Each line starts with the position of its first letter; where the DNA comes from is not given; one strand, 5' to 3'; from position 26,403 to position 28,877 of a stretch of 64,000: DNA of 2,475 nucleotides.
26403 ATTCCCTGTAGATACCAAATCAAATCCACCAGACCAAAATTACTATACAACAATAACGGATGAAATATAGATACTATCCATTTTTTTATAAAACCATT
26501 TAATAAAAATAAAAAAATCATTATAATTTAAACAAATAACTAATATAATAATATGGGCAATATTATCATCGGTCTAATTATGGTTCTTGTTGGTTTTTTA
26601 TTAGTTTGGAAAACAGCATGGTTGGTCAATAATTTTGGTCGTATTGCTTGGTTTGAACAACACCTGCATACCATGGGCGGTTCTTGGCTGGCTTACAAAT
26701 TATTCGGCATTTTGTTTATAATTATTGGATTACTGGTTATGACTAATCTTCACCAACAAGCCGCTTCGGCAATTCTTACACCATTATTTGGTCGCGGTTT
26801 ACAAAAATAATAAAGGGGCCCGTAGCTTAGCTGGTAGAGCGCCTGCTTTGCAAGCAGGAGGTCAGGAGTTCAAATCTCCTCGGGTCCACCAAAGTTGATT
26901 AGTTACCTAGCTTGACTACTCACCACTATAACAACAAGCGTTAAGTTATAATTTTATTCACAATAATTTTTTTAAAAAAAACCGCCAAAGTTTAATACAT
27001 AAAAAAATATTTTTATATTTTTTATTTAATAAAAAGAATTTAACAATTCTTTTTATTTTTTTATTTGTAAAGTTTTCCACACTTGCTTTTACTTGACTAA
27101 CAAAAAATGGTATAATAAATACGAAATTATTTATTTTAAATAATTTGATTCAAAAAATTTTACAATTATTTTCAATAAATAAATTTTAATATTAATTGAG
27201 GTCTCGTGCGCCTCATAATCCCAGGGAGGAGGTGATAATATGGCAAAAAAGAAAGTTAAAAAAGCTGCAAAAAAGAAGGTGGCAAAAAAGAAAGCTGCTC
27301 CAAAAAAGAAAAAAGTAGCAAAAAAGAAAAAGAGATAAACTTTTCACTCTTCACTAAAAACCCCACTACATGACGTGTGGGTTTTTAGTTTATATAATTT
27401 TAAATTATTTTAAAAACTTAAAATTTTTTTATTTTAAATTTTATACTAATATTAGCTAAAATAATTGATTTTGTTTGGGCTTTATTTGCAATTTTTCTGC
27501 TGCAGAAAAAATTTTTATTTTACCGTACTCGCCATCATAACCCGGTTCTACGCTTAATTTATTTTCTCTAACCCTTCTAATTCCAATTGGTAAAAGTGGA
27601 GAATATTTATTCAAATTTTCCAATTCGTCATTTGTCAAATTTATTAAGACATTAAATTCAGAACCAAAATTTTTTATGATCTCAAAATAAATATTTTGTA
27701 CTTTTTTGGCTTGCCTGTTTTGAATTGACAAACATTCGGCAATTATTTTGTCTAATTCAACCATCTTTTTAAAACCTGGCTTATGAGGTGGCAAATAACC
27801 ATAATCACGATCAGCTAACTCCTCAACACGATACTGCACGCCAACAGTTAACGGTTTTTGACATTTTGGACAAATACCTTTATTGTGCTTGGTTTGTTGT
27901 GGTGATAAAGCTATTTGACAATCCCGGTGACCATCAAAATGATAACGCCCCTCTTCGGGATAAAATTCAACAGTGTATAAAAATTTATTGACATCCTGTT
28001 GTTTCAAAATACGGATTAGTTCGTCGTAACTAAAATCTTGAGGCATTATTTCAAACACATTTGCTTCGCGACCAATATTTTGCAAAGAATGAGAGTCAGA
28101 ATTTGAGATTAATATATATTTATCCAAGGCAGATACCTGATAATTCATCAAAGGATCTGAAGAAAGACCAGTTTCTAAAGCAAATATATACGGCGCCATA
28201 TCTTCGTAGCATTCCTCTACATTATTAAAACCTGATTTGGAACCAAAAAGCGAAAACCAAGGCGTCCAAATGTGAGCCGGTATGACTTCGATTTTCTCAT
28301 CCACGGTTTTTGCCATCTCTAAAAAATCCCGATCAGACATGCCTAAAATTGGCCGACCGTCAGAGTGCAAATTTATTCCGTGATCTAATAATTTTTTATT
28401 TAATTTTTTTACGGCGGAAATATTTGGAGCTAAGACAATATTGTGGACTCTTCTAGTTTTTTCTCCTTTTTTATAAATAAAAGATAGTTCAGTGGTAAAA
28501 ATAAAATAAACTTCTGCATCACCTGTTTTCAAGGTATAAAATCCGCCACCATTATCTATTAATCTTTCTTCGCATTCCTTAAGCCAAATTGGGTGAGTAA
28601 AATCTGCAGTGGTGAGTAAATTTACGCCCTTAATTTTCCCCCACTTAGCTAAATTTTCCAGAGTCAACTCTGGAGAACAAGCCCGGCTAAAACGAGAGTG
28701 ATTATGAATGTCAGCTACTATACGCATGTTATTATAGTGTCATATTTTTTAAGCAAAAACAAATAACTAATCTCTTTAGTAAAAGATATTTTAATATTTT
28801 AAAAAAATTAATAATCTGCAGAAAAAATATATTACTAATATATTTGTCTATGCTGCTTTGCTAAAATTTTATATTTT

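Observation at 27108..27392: Self-contained mini-gene for a 32-aa Lys/Ala-rich peptide (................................)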

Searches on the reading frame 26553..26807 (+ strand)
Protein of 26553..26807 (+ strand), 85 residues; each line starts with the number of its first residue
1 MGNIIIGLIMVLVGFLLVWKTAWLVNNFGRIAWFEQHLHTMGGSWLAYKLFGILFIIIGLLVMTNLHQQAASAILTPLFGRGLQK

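Call 41: find_homologous_proteins(query=window:26553-26807:+, max_evalue=0.001)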
Query seq(85 aa) (85 aa): 17 proteins with E <= 0.001 among 23 candidates.
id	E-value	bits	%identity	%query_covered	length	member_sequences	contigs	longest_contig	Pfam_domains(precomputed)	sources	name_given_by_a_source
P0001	8.2e-47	175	98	100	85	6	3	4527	-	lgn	-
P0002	2.3e-44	167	94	100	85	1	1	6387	-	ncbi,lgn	-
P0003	3.8e-40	153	87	96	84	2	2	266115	-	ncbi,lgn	-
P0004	2.3e-35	138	82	80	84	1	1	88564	-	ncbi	-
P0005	1.0e-33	133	76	96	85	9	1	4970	-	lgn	-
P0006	2.6e-31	125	73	79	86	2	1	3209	-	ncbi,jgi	-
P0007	3.4e-30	122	68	96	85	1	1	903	-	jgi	jgi:hypothetical protein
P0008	6.8e-20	89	55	94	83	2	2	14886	-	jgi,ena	-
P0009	2.4e-17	81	58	92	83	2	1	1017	-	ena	-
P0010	3.5e-16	77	50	96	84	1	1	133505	-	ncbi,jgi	ncbi:MAG: hypothetical protein WC249_03040 [Patescibacteria group bacterium]|jgi:hypothetical protei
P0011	6.0e-15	73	52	91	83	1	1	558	-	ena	-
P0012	8.0e-15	72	51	89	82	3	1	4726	-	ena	-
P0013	8.8e-14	69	47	88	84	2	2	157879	-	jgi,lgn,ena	-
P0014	1.0e-12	66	49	88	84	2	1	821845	-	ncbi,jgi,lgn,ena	ncbi:MAG: hypothetical protein WC863_00350 [Patescibacteria group bacterium]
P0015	3.6e-12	64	45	81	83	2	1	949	-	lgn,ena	-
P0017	6.2e-9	54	40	76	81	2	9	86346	-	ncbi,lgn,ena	-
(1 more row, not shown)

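Call 42: find_encoding_contigs(protein=P0001, flank=2500, max_places=3)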
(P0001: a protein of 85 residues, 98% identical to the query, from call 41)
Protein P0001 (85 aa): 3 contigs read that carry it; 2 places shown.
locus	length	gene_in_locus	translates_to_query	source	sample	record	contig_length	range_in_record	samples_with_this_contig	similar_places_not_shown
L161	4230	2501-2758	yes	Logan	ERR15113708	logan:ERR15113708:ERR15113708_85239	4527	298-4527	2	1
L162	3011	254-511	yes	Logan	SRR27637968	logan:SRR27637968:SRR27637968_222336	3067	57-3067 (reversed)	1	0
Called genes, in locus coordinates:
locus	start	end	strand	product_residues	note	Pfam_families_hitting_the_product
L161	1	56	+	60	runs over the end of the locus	-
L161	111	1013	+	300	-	PF01479:S4, PF00849:PseudoU_synth_2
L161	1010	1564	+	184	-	PF02224:Cytidylate_kin (faint), PF13189:Cytidylate_kin2, PF13207:AAA_17, PF13238:AAA_18, PF13671:AAA_33 (weak)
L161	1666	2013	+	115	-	PF01245:Ribosomal_L19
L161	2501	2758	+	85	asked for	-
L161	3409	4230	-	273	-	?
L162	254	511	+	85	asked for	-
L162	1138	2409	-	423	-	PF27218:MJ0043_C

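Call 43: find_encoding_contigs(protein=P0002, flank=2500, max_places=3)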
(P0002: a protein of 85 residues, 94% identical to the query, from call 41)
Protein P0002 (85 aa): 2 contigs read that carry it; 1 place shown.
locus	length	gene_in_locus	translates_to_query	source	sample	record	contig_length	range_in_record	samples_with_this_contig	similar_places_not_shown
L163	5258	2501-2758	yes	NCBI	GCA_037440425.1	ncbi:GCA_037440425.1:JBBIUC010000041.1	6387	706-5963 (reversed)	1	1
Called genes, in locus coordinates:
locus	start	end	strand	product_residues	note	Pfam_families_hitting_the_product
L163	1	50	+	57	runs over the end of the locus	-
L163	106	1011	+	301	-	PF01479:S4, PF00849:PseudoU_synth_2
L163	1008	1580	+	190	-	PF02224:Cytidylate_kin (faint), PF13189:Cytidylate_kin2, PF13207:AAA_17, PF13238:AAA_18, PF13671:AAA_33 (faint)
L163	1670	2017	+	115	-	PF01245:Ribosomal_L19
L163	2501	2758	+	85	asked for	-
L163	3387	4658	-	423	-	PF27218:MJ0043_C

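Call 44: find_encoding_contigs(protein=P0003, flank=2500, max_places=3)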
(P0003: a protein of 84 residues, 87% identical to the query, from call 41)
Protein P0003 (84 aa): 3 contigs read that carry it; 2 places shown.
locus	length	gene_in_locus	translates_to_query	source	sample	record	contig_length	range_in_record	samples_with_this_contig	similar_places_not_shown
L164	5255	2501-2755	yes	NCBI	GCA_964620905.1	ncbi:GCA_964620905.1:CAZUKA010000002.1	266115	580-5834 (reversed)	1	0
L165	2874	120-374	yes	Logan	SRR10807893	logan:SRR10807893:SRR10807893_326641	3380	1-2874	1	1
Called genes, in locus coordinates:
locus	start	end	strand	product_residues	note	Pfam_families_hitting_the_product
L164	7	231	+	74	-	-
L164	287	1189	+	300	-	PF01479:S4, PF00849:PseudoU_synth_2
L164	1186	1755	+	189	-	PF02224:Cytidylate_kin (faint), PF13189:Cytidylate_kin2, PF13207:AAA_17, PF13238:AAA_18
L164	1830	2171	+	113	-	PF01245:Ribosomal_L19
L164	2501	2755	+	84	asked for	-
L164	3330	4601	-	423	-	PF27218:MJ0043_C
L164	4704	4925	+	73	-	-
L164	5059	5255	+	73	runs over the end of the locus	-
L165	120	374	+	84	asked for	-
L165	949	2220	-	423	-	PF27218:MJ0043_C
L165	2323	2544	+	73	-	-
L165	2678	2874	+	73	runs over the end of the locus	-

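Call 45: find_encoding_contigs(protein=P0004, flank=2500, max_places=3)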
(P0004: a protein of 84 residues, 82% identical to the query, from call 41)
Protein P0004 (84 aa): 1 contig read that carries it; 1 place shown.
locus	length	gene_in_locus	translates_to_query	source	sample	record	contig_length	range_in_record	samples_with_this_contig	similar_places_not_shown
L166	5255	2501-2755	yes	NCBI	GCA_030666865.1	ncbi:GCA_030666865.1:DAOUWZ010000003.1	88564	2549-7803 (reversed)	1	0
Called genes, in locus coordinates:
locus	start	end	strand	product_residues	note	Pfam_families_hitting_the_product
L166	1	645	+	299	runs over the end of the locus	PF00849:PseudoU_synth_2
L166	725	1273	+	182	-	PF13189:Cytidylate_kin2, PF13207:AAA_17, PF13238:AAA_18, PF02224:Cytidylate_kin (weak)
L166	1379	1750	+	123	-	PF01245:Ribosomal_L19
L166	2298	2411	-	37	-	-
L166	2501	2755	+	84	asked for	-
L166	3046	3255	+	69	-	-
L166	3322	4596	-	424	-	PF27218:MJ0043_C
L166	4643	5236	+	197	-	PF01966:HD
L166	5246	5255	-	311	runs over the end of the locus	-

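Call 46: find_encoding_contigs(protein=P0005, flank=2500, max_places=3)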
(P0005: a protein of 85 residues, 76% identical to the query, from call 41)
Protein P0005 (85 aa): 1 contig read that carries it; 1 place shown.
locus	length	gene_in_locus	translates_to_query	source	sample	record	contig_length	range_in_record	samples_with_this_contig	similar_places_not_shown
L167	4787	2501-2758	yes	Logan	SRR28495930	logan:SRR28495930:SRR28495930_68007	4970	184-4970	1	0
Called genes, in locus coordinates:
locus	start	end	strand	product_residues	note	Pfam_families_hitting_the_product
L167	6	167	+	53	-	-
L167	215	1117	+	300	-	PF01479:S4, PF00849:PseudoU_synth_2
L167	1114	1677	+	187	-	PF13189:Cytidylate_kin2, PF13207:AAA_17, PF13238:AAA_18, PF13671:AAA_33 (faint), PF02224:Cytidylate_kin (weak)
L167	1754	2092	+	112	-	PF01245:Ribosomal_L19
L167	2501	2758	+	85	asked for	-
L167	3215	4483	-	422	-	PF27218:MJ0043_C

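Call 47: find_encoding_contigs(protein=P0006, flank=2500, max_places=3)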
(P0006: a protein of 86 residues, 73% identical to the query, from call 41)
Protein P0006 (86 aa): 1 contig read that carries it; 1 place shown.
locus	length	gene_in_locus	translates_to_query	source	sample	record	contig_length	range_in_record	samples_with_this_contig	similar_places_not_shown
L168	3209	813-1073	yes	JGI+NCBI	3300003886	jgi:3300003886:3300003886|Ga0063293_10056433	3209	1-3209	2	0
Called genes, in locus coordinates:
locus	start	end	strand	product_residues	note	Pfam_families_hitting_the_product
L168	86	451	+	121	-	PF01245:Ribosomal_L19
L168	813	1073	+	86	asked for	-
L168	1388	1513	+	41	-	-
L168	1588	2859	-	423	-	PF27218:MJ0043_C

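Call 48: find_encoding_contigs(protein=P0008, flank=2500, max_places=3)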
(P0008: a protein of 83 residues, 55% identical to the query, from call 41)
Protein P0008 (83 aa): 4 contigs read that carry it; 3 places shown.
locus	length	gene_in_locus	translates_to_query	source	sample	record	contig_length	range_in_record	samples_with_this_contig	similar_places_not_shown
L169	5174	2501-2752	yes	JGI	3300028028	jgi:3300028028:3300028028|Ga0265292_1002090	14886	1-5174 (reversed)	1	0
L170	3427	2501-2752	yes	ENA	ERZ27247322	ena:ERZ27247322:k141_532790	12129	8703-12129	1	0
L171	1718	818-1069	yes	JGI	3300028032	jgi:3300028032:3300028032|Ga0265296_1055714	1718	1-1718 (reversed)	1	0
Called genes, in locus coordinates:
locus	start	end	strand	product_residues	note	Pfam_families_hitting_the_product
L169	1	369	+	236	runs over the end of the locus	-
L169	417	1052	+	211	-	PF00186:DHFR_1, PF01872:RibD_C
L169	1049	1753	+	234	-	PF01996:F420_ligase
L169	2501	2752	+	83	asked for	-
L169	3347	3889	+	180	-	PF01931:NTPase_I-T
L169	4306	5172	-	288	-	?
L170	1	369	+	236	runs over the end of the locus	-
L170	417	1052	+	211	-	PF00186:DHFR_1, PF01872:RibD_C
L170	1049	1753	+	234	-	PF01996:F420_ligase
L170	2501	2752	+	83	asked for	-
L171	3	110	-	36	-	?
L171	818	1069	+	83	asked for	-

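Call 49: find_encoding_contigs(protein=P0010, flank=2500, max_places=3)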
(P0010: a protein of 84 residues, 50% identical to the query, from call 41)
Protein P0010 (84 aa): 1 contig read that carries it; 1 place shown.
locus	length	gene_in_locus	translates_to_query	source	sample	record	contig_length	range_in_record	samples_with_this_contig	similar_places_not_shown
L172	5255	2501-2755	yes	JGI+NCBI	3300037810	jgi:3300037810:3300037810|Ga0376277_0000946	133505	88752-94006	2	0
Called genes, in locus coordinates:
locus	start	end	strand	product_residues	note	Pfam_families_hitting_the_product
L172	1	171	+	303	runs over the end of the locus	-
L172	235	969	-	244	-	PF00300:His_Phos_1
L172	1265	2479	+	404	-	PF23446:LysM1_NFP_LYK (faint), PF23473:LysM3_LYK4_5 (weak), PF01476:LysM, PF01551:Peptidase_M23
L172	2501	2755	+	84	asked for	-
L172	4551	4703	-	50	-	-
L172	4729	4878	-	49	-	-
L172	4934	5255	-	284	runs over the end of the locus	PF23343:REP_ORF2-G2P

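Call 55: find_encoding_contigs(protein=P0013, flank=3000, max_places=3)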
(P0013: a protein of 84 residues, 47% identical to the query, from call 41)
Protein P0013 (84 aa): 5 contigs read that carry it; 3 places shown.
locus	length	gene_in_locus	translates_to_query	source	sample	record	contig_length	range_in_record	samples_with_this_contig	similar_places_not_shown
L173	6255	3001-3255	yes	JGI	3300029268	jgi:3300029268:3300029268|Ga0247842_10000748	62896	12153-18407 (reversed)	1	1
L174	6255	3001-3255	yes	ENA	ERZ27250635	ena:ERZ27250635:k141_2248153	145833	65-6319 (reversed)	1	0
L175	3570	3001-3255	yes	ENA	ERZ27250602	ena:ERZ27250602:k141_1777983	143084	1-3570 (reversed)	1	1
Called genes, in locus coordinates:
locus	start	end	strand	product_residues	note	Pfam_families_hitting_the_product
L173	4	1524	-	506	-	PF01676:Metalloenzyme, PF06415:iPGM_N, PF01663:Phosphodiest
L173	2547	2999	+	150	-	PF01551:Peptidase_M23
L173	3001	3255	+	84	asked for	-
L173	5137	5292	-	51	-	-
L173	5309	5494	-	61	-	-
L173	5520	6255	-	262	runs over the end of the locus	PF23343:REP_ORF2-G2P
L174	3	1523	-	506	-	PF01676:Metalloenzyme, PF06415:iPGM_N, PF01663:Phosphodiest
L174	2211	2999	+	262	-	PF23446:LysM1_NFP_LYK (faint), PF01476:LysM, PF23473:LysM3_LYK4_5, PF01476:LysM, PF23473:LysM3_LYK4_5 (weak), PF01551:Peptidase_M23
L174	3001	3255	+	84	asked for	-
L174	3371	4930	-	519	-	PF00239:Resolvase, PF07508:Recombinase, PF13408:Zn_ribbon_recom (weak)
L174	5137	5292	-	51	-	-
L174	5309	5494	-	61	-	-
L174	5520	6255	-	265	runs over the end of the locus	?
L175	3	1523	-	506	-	PF01676:Metalloenzyme, PF06415:iPGM_N, PF01663:Phosphodiest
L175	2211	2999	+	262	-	PF23446:LysM1_NFP_LYK (faint), PF01476:LysM, PF23473:LysM3_LYK4_5, PF01476:LysM, PF23473:LysM3_LYK4_5 (weak), PF01551:Peptidase_M23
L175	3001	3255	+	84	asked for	-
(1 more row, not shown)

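Call 56: find_encoding_contigs(protein=P0014, flank=3000, max_places=3)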
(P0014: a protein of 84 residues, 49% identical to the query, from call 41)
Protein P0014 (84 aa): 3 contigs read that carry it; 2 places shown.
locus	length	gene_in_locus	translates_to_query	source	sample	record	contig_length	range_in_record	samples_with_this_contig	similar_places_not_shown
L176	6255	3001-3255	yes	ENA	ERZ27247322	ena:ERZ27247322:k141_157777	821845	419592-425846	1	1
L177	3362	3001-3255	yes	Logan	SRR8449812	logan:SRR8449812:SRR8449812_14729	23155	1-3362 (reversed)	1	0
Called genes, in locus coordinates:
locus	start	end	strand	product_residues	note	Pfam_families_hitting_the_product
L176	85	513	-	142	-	-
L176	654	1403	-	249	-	PF00300:His_Phos_1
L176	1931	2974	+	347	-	PF23446:LysM1_NFP_LYK (faint), PF23473:LysM3_LYK4_5, PF01476:LysM, PF23473:LysM3_LYK4_5 (weak), PF01551:Peptidase_M23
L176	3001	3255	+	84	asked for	-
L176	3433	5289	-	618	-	PF07486:Hydrolase_2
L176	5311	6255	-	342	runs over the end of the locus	PF02661:Fic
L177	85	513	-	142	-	-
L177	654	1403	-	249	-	PF00300:His_Phos_1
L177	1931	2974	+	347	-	PF23446:LysM1_NFP_LYK (faint), PF23473:LysM3_LYK4_5, PF01476:LysM, PF23473:LysM3_LYK4_5 (weak), PF01551:Peptidase_M23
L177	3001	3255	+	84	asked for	-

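Call 57: find_encoding_contigs(protein=P0017, flank=3000, max_places=4)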
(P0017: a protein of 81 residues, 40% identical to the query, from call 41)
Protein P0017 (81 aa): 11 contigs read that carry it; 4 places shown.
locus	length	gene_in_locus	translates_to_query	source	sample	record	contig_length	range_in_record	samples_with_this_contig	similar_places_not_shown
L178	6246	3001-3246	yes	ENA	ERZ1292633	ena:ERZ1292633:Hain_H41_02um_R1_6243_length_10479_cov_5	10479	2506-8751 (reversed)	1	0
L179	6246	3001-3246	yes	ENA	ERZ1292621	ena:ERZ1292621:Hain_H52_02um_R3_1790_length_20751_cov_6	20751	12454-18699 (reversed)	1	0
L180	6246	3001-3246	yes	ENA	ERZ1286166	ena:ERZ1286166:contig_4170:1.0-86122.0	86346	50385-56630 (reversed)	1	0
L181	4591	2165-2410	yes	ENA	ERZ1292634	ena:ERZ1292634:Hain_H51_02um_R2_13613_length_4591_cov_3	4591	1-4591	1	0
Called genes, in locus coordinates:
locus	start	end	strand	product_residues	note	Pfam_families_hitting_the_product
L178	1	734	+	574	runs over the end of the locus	PF03485:Arg_tRNA_synt_N, PF00750:tRNA-synt_1d, PF05746:DALR_1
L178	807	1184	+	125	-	PF04519:Bactofilin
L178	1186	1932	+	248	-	PF00781:DAGK_cat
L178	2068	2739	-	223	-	PF14528:LAGLIDADG_3 (faint)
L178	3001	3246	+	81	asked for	-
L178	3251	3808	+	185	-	PF01209:Ubie_methyltran, PF13847:Methyltransf_31, PF08241:Methyltransf_11, PF08242:Methyltransf_12 (weak), PF13649:Methyltransf_25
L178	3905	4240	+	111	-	-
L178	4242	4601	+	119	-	PF02021:UPF0102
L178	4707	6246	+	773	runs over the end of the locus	-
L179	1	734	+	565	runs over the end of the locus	PF03485:Arg_tRNA_synt_N, PF00750:tRNA-synt_1d, PF05746:DALR_1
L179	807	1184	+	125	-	PF04519:Bactofilin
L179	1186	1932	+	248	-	PF00781:DAGK_cat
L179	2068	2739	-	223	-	PF14528:LAGLIDADG_3 (faint)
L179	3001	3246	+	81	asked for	-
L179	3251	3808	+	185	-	PF01209:Ubie_methyltran, PF13847:Methyltransf_31, PF08241:Methyltransf_11, PF08242:Methyltransf_12 (weak), PF13649:Methyltransf_25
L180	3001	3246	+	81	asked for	-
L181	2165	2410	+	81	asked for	-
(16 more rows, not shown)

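Call 58: find_encoding_contigs(protein=P0012, flank=3000, max_places=3)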
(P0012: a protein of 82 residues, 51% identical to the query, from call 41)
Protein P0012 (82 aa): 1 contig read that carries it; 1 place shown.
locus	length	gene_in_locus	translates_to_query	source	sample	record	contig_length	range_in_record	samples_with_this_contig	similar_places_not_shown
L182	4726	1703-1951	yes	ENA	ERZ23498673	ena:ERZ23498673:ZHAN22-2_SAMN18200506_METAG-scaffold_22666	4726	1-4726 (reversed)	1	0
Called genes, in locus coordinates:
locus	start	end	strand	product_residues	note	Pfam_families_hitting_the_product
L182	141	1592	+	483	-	PF01476:LysM, PF23462:LysM3_NFP (faint), PF23473:LysM3_LYK4_5 (faint), PF01476:LysM, PF01551:Peptidase_M23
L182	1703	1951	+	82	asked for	-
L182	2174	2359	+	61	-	PF17253:DUF5320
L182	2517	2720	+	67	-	PF02001:DUF134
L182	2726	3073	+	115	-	PF02579:Nitro_FeMo-Co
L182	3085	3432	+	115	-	PF02579:Nitro_FeMo-Co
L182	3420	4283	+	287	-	PF01656:CbiA, PF10609:ParA, PF13614:AAA_31, PF00037:Fer4 (weak), PF13187:Fer4_9, PF13237:Fer4_10 (weak), PF14697:Fer4_21, PF00037:Fer4 (weak), +6 more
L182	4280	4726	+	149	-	?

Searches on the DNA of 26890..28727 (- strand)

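Call 7: search_rna_families(source=window, start=26890, end=27470, threshold=evalue, max_evalue=10)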
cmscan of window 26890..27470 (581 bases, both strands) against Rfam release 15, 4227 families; matches with E-value up to 10: 2.
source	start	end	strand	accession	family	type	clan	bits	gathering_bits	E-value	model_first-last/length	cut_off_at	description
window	27358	27413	-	RF02844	RefA9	Gene; antisense;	-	20.8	49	1.1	1-64/64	no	Enterococcus sRNA A9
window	27321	27408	-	RF01216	snR87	Gene; snRNA; snoRNA; CD-box;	CL00046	17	37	4.3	1-109/109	no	Small nucleolar RNA snR87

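Call 88: search_rna_families(sources=[L069, L131, L013, L102, L178, L093, L150, L070, L144, L003], threshold=gathering)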
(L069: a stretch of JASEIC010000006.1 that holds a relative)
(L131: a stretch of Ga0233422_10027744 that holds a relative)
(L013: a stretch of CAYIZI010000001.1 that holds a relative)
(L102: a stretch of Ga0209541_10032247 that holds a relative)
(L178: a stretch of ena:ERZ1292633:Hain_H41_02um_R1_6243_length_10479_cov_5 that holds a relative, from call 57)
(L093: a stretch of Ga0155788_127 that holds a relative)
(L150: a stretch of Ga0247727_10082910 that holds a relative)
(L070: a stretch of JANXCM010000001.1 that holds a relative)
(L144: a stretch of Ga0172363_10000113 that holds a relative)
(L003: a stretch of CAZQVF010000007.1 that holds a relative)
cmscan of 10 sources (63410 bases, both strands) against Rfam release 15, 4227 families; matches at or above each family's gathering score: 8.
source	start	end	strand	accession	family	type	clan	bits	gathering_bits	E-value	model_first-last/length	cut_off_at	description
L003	641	3718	+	RF02541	LSU_rRNA_bacteria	Gene; rRNA;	CL00112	2518.3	50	0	1-2925/2925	no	Bacterial large subunit ribosomal RNA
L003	3775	3882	+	RF00001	5S_rRNA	Gene; rRNA;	CL00113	88.4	38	1.3e-17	1-120/120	no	5S ribosomal RNA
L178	2815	2888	+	RF00005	tRNA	Gene; tRNA;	CL00001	75.8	29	7.6e-15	1-71/71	no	tRNA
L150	2726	2797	+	RF00005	tRNA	Gene; tRNA;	CL00001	69.1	29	5.4e-13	1-71/71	no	tRNA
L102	2846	2918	+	RF00005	tRNA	Gene; tRNA;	CL00001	65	29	7.4e-12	1-71/71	no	tRNA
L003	8983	9064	-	RF00005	tRNA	Gene; tRNA;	CL00001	57.9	29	6.8e-10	1-71/71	no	tRNA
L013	3927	3998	+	RF00005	tRNA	Gene; tRNA;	CL00001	56.8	29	1.3e-09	1-71/71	no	tRNA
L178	1980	2063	-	RF00005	tRNA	Gene; tRNA;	CL00001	55.1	29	4e-09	1-71/71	no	tRNA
